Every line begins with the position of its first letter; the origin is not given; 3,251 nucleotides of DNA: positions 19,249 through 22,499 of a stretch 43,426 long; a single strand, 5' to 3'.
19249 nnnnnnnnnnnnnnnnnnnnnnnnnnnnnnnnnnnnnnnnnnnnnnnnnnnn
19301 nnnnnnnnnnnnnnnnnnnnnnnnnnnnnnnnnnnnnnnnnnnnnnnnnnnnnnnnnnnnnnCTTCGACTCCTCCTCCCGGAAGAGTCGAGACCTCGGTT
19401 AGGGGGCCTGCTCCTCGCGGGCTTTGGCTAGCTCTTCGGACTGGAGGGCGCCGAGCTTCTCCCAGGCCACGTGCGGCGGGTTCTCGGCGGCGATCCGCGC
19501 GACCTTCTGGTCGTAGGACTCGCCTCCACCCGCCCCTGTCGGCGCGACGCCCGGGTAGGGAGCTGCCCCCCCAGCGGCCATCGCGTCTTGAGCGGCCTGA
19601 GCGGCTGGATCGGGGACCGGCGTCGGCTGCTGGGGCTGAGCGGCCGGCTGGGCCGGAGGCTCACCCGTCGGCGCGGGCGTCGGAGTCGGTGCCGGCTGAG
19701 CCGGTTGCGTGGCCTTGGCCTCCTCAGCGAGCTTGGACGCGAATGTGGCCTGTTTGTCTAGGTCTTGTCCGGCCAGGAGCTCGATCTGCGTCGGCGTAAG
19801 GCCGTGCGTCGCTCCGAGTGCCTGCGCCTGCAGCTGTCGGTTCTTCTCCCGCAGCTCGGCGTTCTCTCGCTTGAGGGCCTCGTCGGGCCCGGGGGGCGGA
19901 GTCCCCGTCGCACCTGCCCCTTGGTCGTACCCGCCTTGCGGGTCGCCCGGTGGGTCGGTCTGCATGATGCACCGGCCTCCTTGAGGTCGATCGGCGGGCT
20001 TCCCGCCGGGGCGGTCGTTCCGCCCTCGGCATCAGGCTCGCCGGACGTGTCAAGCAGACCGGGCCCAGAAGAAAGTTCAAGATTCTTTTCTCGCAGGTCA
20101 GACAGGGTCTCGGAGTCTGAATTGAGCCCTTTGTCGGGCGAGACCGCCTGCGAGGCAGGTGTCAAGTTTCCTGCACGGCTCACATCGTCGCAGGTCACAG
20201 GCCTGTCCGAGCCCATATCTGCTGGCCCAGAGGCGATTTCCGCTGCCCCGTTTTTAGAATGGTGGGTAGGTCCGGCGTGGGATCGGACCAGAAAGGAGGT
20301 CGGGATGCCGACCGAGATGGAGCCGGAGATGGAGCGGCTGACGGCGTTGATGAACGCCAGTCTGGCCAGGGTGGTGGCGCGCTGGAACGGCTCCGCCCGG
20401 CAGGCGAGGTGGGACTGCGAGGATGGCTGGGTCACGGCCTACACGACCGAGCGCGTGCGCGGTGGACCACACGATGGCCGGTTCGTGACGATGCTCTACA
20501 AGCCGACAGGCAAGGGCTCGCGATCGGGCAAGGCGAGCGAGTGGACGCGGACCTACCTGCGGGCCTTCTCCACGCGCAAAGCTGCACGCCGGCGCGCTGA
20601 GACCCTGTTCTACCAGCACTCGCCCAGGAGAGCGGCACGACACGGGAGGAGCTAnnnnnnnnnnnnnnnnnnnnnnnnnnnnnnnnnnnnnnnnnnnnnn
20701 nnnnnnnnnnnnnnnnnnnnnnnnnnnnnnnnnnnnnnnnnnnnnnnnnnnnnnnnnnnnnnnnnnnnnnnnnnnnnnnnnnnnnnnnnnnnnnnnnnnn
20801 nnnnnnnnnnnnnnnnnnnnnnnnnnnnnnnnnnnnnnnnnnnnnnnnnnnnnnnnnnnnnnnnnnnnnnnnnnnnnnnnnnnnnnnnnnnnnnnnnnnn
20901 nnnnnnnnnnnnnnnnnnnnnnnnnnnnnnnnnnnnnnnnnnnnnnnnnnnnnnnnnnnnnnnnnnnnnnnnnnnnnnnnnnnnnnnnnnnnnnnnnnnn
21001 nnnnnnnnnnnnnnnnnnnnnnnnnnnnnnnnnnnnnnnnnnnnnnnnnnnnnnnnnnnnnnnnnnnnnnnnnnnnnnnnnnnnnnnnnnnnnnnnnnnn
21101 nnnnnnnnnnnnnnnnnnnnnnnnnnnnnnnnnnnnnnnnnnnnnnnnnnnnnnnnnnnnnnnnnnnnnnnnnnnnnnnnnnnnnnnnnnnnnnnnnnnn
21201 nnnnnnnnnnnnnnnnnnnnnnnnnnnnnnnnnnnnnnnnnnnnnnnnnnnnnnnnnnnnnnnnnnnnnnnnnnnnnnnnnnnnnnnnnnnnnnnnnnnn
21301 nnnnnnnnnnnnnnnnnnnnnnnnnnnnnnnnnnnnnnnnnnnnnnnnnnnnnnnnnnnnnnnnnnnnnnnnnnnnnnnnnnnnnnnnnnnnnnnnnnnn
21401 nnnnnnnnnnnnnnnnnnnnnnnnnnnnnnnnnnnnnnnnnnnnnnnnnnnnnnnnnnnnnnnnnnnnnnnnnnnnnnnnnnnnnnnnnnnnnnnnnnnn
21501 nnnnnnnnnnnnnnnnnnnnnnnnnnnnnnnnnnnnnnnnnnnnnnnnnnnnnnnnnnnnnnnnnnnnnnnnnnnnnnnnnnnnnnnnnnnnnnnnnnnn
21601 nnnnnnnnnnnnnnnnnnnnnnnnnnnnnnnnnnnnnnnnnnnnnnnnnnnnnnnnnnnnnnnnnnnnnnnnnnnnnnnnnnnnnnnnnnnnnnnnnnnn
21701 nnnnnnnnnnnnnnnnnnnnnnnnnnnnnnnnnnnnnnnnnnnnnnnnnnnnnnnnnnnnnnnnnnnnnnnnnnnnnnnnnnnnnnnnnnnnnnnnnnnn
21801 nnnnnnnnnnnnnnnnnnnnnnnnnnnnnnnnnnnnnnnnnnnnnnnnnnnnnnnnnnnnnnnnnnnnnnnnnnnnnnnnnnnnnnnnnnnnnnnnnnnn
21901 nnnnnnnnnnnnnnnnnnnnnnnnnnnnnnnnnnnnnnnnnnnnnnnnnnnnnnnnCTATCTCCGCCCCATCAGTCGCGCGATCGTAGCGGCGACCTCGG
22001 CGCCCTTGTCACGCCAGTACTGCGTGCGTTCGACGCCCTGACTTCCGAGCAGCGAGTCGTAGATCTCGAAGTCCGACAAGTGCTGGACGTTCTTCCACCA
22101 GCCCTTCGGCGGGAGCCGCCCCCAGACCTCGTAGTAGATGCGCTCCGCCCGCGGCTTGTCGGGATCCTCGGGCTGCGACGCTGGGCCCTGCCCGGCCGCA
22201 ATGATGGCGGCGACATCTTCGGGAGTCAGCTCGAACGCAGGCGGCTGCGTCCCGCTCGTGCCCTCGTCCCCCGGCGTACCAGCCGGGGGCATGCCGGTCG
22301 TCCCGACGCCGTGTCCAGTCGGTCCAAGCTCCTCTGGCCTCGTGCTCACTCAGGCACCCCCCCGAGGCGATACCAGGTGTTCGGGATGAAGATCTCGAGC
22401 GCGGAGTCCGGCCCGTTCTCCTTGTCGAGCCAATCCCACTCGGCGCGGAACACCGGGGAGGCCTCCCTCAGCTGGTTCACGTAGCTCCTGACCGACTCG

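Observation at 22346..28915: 2189-aa giant gene between portal and scaffold in a genome with no tape measure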

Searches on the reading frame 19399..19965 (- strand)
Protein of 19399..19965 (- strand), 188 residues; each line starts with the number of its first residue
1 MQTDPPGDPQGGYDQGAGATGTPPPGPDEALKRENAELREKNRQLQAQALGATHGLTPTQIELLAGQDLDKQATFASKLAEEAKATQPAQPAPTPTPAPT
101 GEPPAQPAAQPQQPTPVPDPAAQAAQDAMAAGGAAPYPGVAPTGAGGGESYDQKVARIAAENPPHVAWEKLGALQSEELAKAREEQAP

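Call 4: search_protein_families(library=pfam, proteins=[window:19399-19965:-], max_evalue=0.01)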
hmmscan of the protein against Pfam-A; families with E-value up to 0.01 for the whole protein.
window:19399-19965:- (188 aa): 0 families

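Call 5: search_protein_families(library=phrogs, proteins=[window:19399-19965:-], max_evalue=0.01)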
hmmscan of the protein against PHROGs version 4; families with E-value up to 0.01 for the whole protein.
window:19399-19965:- (188 aa): 0 families

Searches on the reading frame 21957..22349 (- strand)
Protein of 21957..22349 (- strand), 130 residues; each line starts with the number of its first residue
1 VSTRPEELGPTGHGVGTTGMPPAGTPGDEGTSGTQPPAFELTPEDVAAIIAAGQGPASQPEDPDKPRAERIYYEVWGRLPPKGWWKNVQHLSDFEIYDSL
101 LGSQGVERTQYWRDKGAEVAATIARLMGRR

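Call 4: search_protein_families(library=pfam, proteins=[window:21957-22349:-], max_evalue=0.01)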
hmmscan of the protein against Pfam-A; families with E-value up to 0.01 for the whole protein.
window:21957-22349:- (130 aa): 0 families

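Call 5: search_protein_families(library=phrogs, proteins=[window:21957-22349:-], max_evalue=0.01)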
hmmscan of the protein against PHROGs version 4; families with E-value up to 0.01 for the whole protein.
window:21957-22349:- (130 aa): 0 families

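Call 75: search_protein_families(library=ncbifam, proteins=[window:21957-22349:-], max_evalue=0.01)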
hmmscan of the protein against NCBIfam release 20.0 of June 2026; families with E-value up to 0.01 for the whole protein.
window:21957-22349:- (130 aa): 0 families
